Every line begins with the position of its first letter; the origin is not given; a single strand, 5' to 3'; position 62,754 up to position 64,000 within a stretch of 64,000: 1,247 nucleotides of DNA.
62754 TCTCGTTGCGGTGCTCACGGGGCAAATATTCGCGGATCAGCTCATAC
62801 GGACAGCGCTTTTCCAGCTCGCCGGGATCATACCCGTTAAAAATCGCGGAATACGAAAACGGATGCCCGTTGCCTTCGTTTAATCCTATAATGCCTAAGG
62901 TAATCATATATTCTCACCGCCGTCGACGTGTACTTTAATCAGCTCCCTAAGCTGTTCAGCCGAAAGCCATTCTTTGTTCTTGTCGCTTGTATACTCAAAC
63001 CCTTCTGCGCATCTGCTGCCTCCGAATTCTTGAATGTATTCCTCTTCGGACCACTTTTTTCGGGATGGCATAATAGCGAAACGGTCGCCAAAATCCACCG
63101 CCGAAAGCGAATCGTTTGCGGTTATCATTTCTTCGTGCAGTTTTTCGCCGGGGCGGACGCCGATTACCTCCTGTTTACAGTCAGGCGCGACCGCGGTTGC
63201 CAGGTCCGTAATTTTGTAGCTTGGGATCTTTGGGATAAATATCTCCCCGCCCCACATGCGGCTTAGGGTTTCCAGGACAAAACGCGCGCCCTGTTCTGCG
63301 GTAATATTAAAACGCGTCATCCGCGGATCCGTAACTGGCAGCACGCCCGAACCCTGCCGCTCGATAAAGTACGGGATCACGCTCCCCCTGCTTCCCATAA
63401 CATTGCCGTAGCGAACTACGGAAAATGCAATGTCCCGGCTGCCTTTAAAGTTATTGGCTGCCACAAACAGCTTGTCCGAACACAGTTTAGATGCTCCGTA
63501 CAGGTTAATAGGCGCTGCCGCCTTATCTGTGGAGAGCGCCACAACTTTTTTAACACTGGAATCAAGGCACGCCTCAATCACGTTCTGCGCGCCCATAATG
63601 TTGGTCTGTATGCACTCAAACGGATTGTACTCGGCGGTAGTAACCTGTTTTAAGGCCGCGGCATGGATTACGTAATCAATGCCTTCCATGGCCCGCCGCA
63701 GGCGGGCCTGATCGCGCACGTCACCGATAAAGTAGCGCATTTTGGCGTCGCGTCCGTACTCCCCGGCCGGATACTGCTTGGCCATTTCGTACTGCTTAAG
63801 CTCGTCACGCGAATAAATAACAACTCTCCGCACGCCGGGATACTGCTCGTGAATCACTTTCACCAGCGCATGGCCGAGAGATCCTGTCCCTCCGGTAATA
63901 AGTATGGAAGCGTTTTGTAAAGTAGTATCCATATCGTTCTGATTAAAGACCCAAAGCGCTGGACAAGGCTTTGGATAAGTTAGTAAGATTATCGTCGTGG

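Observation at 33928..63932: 30 kb co-directional array encoding what look like three parallel nonulosonic (sialic-acid-like) sugar pathways with several tailoring enzymes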

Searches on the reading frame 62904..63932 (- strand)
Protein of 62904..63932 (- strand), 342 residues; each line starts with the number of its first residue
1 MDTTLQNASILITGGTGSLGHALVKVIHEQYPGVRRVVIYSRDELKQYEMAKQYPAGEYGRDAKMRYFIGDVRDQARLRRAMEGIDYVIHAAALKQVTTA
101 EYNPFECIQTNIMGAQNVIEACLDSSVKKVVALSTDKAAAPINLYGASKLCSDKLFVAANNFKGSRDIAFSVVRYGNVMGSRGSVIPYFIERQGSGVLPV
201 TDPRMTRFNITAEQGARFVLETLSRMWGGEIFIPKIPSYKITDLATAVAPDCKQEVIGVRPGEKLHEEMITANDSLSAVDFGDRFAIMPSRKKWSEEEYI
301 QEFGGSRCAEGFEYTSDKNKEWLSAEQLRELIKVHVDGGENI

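Call 6: search_protein_families(library=pfam, proteins=[window:62904-63932:-], max_evalue=0.01)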
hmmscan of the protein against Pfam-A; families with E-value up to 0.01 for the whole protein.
window:62904-63932:- (342 aa): 11 families
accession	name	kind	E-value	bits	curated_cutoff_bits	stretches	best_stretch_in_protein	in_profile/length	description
PF02719.21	Polysacc_synt_2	-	1.3e-96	323.7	20.2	1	10-287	1-291/293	Polysaccharide biosynthesis protein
PF01370.27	Epimerase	-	1.9e-25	90.2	20.9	1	10-196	1-196/240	NAD dependent epimerase/dehydratase family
PF01073.25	3Beta_HSD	-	5.8e-19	68.6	22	1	11-141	1-122/280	3-beta hydroxysteroid dehydrogenase/isomerase family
PF16363.11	GDP_Man_Dehyd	-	1.4e-15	58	27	1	11-137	1-131/332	GDP-mannose 4,6 dehydratase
PF04321.23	RmlD_sub_bind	-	3.1e-10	40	27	1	9-151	2-131/287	RmlD substrate binding domain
PF07993.18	NAD_binding_4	-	1.2e-09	38.2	20.1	1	12-140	1-140/258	Male sterility protein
PF08659.16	KR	-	2.2e-08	34.7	22.6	1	8-134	1-135/180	KR domain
PF13460.12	NAD_binding_10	-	2.9e-08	34.2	27.2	1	14-138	1-101/184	NAD(P)H-binding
PF00106.31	adh_short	-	8.3e-07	29.1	26.6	1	10-176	3-180/195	short chain dehydrogenase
PF05368.20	NmrA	-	0.0013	18.9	27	1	7-99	2-79/298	NmrA-like family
PF01118.30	Semialdhyde_dh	-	0.005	17.7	26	1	10-65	2-56/121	Semialdehyde dehydrogenase, NAD binding domain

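Call 7: search_protein_families(library=ncbifam, proteins=[window:62904-63932:-])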
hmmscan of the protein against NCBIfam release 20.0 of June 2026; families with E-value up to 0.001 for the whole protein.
window:62904-63932:- (342 aa): 27 families (the best 25 are shown)
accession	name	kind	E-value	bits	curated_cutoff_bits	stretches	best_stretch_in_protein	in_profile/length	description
TIGR03589.1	PseB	equivalog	1.7e-153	510.3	407.75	1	5-331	2-323/324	UDP-N-acetylglucosamine 4,6-dehydratase (inverting)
TIGR04130.1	FnlA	equivalog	1.6e-71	241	730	1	7-332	4-325/337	UDP-N-acetylglucosamine 4,6-dehydratase/5-epimerase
TIGR04180.1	EDH_00030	hypoth_equivalog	1.4e-19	70.3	475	1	10-190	1-190/297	NAD-dependent 4,6-dehydratase LegB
TIGR01179.1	galE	equivalog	4.3e-15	55.4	262.3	1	10-182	2-180/332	UDP-glucose 4-epimerase GalE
NF041293.1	G6PDh_Azf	equivalog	2.8e-13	49.9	400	1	8-138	3-118/252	NAD-dependent glucose-6-phosphate dehydrogenase Azf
TIGR03466.1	HpnA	hypoth_equivalog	6.2e-13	48.3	367.65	1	10-136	3-114/327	hopanoid-associated sugar epimerase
TIGR02622.1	CDP_4_6_dhtase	equivalog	1e-12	47.9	278.45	1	6-138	3-132/352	CDP-glucose 4,6-dehydratase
TIGR01181.1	dTDP_gluc_dehyt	equivalog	5.7e-12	45.3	365.1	1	10-139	2-129/321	dTDP-glucose 4,6-dehydratase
TIGR02197.1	heptose_epim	equivalog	2.4e-11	43.3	274.6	1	10-182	1-174/316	ADP-glyceromanno-heptose 6-epimerase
NF042422.1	oxyalk_red_OleD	equivalog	4.4e-11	42.7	580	1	10-136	3-111/329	2-alkyl-3-oxoalkanoate reductase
TIGR01214.1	rmlD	equivalog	3.1e-10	39.6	224.05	1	10-154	2-133/285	dTDP-4-dehydrorhamnose reductase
NF052578.1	StrlDmthSdmBMthl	equivalog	3.7e-10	40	600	1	10-149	3-126/328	sterol demethylase protein SdmB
NF042423.1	oxyalk_red_Shew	equivalog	5.2e-10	38.9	580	1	7-136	8-119/331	2-alkyl-3-oxoalkanoate reductase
NF007956.0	PRK10675.1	subfamily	1.1e-08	34.6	394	1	10-134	3-123/338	UDP-glucose 4-epimerase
NF045894.1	PKS_plus_SDR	equivalog_domain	3.6e-07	28.2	1740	1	7-136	1157-1293/1515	type I polyketide synthase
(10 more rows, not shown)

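Call 15: find_encoding_contigs(protein=window:62904-63932:-, flank=10000, max_places=4)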
Protein window:62904-63932:- (342 aa): 7 contigs read that carry it; 4 places shown.
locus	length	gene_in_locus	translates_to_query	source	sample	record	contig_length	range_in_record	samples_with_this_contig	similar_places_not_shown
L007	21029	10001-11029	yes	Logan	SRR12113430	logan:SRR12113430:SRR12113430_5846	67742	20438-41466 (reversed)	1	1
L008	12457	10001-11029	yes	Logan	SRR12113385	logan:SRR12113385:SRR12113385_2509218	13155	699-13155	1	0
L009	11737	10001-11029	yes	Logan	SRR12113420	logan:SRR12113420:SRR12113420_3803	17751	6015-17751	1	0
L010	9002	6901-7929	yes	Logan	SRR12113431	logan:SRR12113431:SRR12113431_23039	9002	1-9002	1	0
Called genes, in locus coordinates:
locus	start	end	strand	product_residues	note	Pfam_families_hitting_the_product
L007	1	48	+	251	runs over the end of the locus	-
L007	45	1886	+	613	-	PF00483:NTP_transferase, PF12804:NTP_transf_3, PF13685:Fe-ADH_2 (weak), PF01761:DHQ_synthase, PF24621:DHQS_C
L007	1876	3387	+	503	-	PF00483:NTP_transferase, PF12804:NTP_transf_3, PF05711:TylF, PF13578:Methyltransf_24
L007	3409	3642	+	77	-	-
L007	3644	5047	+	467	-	-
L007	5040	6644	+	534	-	PF00884:Sulfatase (weak)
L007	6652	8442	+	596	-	PF00664:ABC_membrane, PF02463:SMC_N (faint), PF00005:ABC_tran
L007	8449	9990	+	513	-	PF05159:Capsule_synth (weak)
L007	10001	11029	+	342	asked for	PF01073:3Beta_HSD, PF01370:Epimerase, PF02719:Polysacc_synt_2, PF04321:RmlD_sub_bind, PF08659:KR, PF16363:GDP_Man_Dehyd, PF07993:NAD_binding_4, PF13460:NAD_binding_10, +1 more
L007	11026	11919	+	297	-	PF01408:GFO_IDH_MocA (weak)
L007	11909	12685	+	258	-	PF00106:adh_short, PF01370:Epimerase (weak), PF03435:Sacchrp_dh_NADP (weak), PF08659:KR, PF13561:adh_short_C2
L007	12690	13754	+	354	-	PF03102:NeuB, PF08666:SAF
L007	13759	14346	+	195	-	PF02698:DUF218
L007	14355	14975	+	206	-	-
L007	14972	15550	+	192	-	PF02348:CTP_transf_3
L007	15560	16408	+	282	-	PF13489:Methyltransf_23 (weak), PF08241:Methyltransf_11, PF08242:Methyltransf_12 (weak), PF13649:Methyltransf_25, PF13847:Methyltransf_31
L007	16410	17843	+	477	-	-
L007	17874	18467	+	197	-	PF02543:Carbam_trans_N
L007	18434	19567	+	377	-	PF02543:Carbam_trans_N, PF16861:Carbam_trans_C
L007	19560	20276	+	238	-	PF02348:CTP_transf_3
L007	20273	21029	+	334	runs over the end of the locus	PF01408:GFO_IDH_MocA, PF03807:F420_oxidored (faint), PF22725:GFO_IDH_MocA_C3, PF02894:GFO_IDH_MocA_C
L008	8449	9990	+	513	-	PF05159:Capsule_synth (weak)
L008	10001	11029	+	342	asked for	PF01073:3Beta_HSD, PF01370:Epimerase, PF02719:Polysacc_synt_2, PF04321:RmlD_sub_bind, PF08659:KR, PF16363:GDP_Man_Dehyd, PF07993:NAD_binding_4, PF13460:NAD_binding_10, +1 more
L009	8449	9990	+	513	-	PF05159:Capsule_synth (weak)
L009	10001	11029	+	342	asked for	PF01073:3Beta_HSD, PF01370:Epimerase, PF02719:Polysacc_synt_2, PF04321:RmlD_sub_bind, PF08659:KR, PF16363:GDP_Man_Dehyd, PF07993:NAD_binding_4, PF13460:NAD_binding_10, +1 more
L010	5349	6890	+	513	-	PF05159:Capsule_synth (weak)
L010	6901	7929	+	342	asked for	PF01073:3Beta_HSD, PF01370:Epimerase, PF02719:Polysacc_synt_2, PF04321:RmlD_sub_bind, PF08659:KR, PF16363:GDP_Man_Dehyd, PF07993:NAD_binding_4, PF13460:NAD_binding_10, +1 more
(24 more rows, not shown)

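Call 51: search_solved_structures(query=L007:16410-17843:+, max_evalue=1)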
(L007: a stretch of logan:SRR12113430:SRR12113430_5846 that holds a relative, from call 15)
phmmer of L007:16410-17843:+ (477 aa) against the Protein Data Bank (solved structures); distinct sequences matched with E-value up to 1: 9.
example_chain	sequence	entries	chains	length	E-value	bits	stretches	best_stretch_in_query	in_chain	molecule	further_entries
9hj3_A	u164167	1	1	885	0.018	17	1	311-409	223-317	Outer membrane protein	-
9hiv_A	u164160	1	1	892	0.018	17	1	311-409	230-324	Outer membrane protein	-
3igd_A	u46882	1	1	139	0.21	13.5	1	260-306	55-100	Endonuclease PI-MtuI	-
3ifj_A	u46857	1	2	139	0.21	13.5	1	260-306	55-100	Endonuclease PI-MtuI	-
2in9_A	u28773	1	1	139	0.21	13.5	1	260-306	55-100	Endonuclease PI-MtuI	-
2in0_A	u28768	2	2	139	0.53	12.2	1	260-306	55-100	Endonuclease PI-MtuI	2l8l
5k08_A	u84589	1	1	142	0.55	12.1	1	261-306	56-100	RecA mini intein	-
2in8_A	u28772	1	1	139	0.56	12.1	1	260-306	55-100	Endonuclease PI-MtuI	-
5i0a_A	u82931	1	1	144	0.57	12.1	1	261-306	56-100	Intein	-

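Call 52: search_solved_structures(query=L007:8449-9990:+, max_evalue=1)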
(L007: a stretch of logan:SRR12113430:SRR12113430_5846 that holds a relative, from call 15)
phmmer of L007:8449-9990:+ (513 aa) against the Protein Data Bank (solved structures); distinct sequences matched with E-value up to 1: 7.
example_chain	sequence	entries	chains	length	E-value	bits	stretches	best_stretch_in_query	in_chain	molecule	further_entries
8fuw_A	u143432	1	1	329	3.4e-05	26.4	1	369-429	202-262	Capsule polysaccharide export protein KpsC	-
8fux_A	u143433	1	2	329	3.5e-05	26.4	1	369-429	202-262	Capsule polysaccharide export protein KpsC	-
6mgc_A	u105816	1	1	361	4e-05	26.2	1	369-429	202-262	Capsule polysaccharide export protein KpsC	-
6mgb_A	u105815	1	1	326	0.021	17.2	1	368-429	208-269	Capsular polysaccharide export system protein KpsC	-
6mgd_A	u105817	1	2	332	0.082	15.3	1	380-429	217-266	Capsular polysaccharide export system protein KpsC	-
2z2u_A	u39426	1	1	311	0.2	14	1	444-507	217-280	UPF0026 protein MJ0257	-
6djt_A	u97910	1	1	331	0.23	13.8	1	444-507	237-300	S-adenosyl-L-methionine-dependent tRNA 4-demethylwyosine synthase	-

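Call 53: find_homologous_proteins(query=L007:16410-17843:+, max_evalue=0.00001)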
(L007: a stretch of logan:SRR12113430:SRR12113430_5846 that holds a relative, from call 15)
Query L007:16410-17843:+ (477 aa): 311 proteins with E <= 0.00001 among 7285 candidates; the best 120 are listed.
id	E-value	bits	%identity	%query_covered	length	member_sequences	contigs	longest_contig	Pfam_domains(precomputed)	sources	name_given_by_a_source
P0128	0.0e+0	1103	100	100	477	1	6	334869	-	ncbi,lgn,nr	ncbi:MAG: hypothetical protein HYT31_00775 [Parcubacteria group bacterium]|nr:hypothetical protein [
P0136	1.5e-246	837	75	98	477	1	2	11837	-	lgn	-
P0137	2.2e-230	783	71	98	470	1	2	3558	-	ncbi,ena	-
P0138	3.0e-220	750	73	92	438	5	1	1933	PF06925.18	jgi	-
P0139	8.4e-220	749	69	98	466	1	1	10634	-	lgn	-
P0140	3.0e-212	724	68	97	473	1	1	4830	-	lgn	-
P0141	6.0e-212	723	67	98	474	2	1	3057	PF04464.21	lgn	-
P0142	7.3e-212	722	65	98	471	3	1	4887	-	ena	-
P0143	6.8e-210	716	67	97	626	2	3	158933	PF13420.14,PF13302.14,PF13508.14,PF04464.21,PF00583.32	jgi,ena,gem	-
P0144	1.3e-209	715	65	98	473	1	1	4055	-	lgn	-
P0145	1.5e-207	708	66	98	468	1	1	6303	PF04464.21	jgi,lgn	-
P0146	1.7e-207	708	66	97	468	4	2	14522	-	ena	-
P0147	1.2e-206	705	64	100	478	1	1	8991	PF04464.21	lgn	-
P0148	3.5e-206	704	65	98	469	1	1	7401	PF13439.13,PF04464.21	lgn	-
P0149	5.5e-205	700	64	98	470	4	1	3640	PF04464.21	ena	-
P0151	2.0e-200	685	63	98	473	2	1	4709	PF04464.21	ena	-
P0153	1.3e-194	665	62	98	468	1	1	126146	-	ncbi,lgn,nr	ncbi:MAG: hypothetical protein Q8Q23_04655 [bacterium]|nr:hypothetical protein [bacterium]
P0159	1.6e-154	533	51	99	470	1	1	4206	PF04464.21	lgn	-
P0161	4.4e-151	522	49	98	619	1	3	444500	PF13673.14,PF13302.14,PF13508.14,PF04464.21,PF00583.32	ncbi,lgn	-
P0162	1.6e-148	514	52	98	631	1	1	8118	PF13673.14,PF13302.14,PF13508.14,PF08445.17,PF04464.21,PF00583.32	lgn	-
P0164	2.2e-148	513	50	98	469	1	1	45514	PF04464.21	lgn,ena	-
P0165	6.5e-148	512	51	98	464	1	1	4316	PF04464.21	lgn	-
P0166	9.2e-147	508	50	98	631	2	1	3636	PF13673.14,PF13302.14,PF13508.14,PF04464.21,PF00583.32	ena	-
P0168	1.1e-143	498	49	98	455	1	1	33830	PF04464.21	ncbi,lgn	-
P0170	2.2e-142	493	50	98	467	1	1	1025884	PF04464.21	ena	-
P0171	3.6e-140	486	49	95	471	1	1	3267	PF04464.21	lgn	-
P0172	1.6e-139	484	46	97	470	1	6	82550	PF04464.21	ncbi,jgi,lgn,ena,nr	ncbi:hypothetical protein BK004_01385 [bacterium CG10_46_32]|nr:MAG: hypothetical protein BK004_0138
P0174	2.6e-137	477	47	98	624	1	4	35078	PF13673.14,PF13420.14,PF13302.14,PF13508.14,PF08445.17,PF04464.21,PF00583.32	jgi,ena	-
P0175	8.3e-137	475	46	98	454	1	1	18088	PF04464.21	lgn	-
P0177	2.0e-131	457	47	98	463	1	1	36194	PF06925.18,PF04464.21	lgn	-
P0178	2.5e-130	454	47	98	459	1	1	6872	PF04464.21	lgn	-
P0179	6.5e-129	449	46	98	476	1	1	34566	PF04464.21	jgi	jgi:hypothetical protein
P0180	1.9e-128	447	44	98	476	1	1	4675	PF04464.21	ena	-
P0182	7.1e-128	445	46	98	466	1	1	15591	PF04464.21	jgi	-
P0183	5.6e-127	442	46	98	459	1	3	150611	PF04464.21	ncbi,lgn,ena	-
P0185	2.2e-126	441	43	97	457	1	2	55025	PF04464.21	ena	-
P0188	7.4e-126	439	45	98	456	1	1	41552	PF04464.21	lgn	-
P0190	5.0e-125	436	46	98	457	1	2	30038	PF04464.21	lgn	-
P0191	5.2e-125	436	44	98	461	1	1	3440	PF04464.21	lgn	-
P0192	1.1e-124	435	46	98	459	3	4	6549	PF04464.21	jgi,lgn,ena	-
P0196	3.6e-124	433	46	97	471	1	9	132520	PF04464.21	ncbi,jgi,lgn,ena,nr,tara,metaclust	ncbi:MAG: hypothetical protein QF858_03450 [Candidatus Pacebacteria bacterium]|jgi:hypothetical prot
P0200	9.2e-123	429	45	98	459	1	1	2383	PF04464.21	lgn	-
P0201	6.4e-122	426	45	98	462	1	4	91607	PF04464.21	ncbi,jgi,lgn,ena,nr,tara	ncbi:hypothetical protein CL654_02865 [bacterium]|nr:hypothetical protein [bacterium]|tara:strand:- 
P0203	3.4e-120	420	43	98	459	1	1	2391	PF04464.21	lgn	-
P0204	4.4e-120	420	44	98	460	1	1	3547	PF04464.21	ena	-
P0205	1.6e-119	418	43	98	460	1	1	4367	PF04464.21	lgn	-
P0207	6.1e-118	413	45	97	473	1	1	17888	PF04464.21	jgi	jgi:CDP-glycerol glycerophosphotransferase (TagB/SpsB family)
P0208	1.1e-117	412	43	97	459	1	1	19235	PF04464.21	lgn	-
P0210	3.7e-117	410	42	98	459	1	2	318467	PF04464.21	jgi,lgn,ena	jgi:CDP-glycerol glycerophosphotransferase (TagB/SpsB family)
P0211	4.9e-117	410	43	97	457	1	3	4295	PF04464.21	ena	-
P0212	1.7e-116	408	43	99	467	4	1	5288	PF04464.21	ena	-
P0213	2.5e-116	407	43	98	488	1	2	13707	PF04464.21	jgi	-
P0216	3.1e-115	404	43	98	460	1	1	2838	PF04464.21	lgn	-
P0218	2.5e-114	401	51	76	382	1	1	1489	PF04464.21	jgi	-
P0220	8.8e-114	399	42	98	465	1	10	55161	PF04464.21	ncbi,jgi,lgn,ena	ncbi:MAG TPA: CDP-glycerol glycerophosphotransferase family protein [Candidatus Paceibacterota bacte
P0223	2.1e-111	391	42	98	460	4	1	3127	PF04464.21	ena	-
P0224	5.9e-111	390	43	98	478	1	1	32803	PF04464.21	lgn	-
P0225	1.3e-110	389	42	98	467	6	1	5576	PF04464.21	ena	-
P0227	6.6e-110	386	41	98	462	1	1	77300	PF04464.21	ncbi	-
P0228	1.4e-109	385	42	97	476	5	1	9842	PF04464.21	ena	-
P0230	3.2e-109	384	43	96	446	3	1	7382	PF04464.21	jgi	jgi:CDP-glycerol glycerophosphotransferase (TagB/SpsB family)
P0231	3.6e-108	380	40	98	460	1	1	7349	PF04464.21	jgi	jgi:hypothetical protein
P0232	3.7e-108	380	40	98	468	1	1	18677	PF04464.21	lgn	-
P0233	2.6e-107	378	39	98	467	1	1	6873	PF04464.21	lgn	-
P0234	1.8e-106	375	43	96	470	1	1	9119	PF04464.21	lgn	-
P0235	4.7e-106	373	41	97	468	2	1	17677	PF04464.21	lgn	-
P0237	1.5e-105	372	43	96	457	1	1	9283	PF04464.21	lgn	-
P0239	3.4e-105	371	42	97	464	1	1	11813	PF04464.21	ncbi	-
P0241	1.1e-104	369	43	98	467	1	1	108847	PF04464.21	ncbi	-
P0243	5.2e-104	367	39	97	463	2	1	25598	PF04464.21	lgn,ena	-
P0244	8.2e-104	366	39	99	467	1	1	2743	PF04464.21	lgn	-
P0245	1.2e-103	366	40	96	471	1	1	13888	PF04464.21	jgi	-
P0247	1.4e-103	365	42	97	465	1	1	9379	PF04464.21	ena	-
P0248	2.6e-103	364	40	97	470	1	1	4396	PF04464.21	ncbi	-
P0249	6.7e-103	363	38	92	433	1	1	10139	PF04464.21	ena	-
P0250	1.5e-102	362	41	97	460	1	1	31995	PF04464.21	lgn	-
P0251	3.3e-102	361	42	97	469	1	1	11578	PF04464.21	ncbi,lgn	-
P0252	5.1e-102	360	40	99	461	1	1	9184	PF04464.21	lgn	-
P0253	8.2e-102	359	40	96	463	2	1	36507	PF04464.21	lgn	-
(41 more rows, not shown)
